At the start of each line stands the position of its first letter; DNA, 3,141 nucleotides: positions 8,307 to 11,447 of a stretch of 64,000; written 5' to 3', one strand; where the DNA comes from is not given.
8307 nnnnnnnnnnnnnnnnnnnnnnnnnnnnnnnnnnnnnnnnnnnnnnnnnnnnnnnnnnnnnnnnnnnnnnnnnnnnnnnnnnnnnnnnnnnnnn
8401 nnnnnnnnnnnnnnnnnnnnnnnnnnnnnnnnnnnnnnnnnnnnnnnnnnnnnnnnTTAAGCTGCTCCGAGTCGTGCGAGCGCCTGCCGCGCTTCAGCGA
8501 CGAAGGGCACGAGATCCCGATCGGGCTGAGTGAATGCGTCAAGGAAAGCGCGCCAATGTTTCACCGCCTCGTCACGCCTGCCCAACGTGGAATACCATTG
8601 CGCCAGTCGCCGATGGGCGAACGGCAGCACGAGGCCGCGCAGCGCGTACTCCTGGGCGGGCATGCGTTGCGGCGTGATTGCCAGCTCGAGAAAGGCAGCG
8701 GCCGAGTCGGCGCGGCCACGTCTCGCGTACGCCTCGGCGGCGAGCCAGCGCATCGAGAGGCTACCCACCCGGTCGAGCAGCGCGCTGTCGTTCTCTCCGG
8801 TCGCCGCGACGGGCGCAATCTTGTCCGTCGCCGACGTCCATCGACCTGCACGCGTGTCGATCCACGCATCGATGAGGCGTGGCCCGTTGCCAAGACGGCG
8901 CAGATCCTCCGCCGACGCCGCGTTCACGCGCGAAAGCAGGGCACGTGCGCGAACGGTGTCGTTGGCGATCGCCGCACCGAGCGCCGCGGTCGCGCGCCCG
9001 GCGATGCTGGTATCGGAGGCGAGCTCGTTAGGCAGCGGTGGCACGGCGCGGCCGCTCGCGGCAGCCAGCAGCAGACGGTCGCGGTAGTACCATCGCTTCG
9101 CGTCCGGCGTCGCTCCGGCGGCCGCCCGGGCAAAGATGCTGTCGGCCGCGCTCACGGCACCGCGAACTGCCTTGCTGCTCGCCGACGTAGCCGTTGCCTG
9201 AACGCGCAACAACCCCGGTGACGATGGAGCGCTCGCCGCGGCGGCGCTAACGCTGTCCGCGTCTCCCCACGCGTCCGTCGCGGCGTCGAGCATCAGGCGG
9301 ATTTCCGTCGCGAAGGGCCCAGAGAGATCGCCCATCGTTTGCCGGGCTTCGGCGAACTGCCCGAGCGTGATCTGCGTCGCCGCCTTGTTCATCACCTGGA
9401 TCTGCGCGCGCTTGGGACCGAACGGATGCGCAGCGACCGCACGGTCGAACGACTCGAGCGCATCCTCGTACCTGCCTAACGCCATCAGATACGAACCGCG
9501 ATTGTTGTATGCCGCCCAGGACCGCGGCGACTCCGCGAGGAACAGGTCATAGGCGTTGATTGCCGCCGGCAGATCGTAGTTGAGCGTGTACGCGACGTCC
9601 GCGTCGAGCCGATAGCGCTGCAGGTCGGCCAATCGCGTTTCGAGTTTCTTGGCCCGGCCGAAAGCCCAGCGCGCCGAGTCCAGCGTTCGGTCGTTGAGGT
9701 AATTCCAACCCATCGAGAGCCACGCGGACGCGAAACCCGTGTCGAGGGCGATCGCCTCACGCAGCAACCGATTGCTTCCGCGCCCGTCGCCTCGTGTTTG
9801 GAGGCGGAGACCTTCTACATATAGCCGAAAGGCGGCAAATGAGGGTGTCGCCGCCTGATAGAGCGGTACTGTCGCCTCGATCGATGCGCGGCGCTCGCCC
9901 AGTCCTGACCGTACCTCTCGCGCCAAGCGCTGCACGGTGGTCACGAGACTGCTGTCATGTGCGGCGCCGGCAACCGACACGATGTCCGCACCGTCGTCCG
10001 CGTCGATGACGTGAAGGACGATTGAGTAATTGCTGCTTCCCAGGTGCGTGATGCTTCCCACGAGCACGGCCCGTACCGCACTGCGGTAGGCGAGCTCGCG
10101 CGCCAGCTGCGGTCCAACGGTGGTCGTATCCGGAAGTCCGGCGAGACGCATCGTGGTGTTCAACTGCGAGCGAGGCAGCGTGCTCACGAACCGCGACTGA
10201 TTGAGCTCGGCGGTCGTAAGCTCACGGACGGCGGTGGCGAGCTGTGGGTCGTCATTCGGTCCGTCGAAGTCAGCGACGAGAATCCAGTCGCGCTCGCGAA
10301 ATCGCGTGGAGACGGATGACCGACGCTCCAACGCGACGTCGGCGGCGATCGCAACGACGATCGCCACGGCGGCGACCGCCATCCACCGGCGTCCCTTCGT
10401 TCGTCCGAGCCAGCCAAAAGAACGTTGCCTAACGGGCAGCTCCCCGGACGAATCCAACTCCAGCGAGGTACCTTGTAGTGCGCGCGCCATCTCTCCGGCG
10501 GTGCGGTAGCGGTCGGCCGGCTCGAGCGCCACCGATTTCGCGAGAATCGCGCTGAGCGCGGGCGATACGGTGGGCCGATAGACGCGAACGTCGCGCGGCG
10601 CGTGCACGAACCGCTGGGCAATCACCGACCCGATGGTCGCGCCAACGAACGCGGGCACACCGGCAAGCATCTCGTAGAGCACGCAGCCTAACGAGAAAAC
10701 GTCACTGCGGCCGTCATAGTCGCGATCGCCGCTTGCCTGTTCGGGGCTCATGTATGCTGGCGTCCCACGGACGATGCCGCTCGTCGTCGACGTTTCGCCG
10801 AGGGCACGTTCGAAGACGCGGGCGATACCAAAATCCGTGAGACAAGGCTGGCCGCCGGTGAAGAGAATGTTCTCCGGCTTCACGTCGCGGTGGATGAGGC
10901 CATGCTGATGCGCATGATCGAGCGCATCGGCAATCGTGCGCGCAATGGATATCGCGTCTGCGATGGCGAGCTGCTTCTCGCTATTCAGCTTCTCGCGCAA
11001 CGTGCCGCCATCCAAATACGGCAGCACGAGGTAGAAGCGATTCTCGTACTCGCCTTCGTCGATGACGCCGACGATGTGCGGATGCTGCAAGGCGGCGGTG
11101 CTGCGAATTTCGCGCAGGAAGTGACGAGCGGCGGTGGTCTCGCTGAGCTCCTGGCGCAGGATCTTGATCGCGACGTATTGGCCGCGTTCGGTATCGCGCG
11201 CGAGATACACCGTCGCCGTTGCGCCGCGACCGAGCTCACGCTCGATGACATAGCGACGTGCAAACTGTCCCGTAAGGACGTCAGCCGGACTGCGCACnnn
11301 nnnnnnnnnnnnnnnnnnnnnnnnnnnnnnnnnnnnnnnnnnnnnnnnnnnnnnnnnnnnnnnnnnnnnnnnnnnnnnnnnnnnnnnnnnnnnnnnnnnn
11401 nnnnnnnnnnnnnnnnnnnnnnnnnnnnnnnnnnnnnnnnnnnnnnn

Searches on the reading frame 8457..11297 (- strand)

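Call 51: search_protein_families(library=pfam, proteins=[window:8457-11297:-])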
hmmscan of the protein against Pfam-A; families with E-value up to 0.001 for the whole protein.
window:8457-11297:- (946 aa): 13 families
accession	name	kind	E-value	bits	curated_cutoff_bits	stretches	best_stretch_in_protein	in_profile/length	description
PF00069.31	Pkinase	-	1.7e-50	172.3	31.7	1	16-264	1-252/263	Protein kinase domain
PF07714.23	PK_Tyr_Ser-Thr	-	8.7e-32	110.9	23.1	1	18-264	3-249/258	Protein tyrosine and serine/threonine kinase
PF13432.12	TPR_16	-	3.6e-08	34.2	32.7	1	575-628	12-65/65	Tetratricopeptide repeat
PF13424.12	TPR_12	-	8.5e-08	32.7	30.1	1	596-653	5-66/77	Tetratricopeptide repeat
PF07719.23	TPR_2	-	1.2e-07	31.8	27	1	595-625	2-32/34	Tetratricopeptide repeat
PF00515.34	TPR_1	-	1.7e-07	31.2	27.8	1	595-623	2-30/34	Tetratricopeptide repeat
PF13181.12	TPR_8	-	2.5e-07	30.7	25.7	0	596-622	3-29/34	Tetratricopeptide repeat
PF13371.12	TPR_9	-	3.4e-06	27.4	35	1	572-634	7-69/73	Tetratricopeptide repeat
PF01636.29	APH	-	7.2e-06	26.4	23.2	0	113-160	148-198/239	Phosphotransferase enzyme family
PF13176.12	TPR_7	-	5.8e-05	23.3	27.9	0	894-913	1-20/36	Tetratricopeptide repeat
PF13374.12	TPR_10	-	7.8e-05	23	27.5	0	595-623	3-31/42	Tetratricopeptide repeat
PF13431.12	TPR_17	-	0.00021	21.8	24.4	0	583-615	2-34/34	Tetratricopeptide repeat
PF03109.22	ABC1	-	0.00029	20.5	22.9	0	52-163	112-218/244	ABC1 atypical kinase-like domain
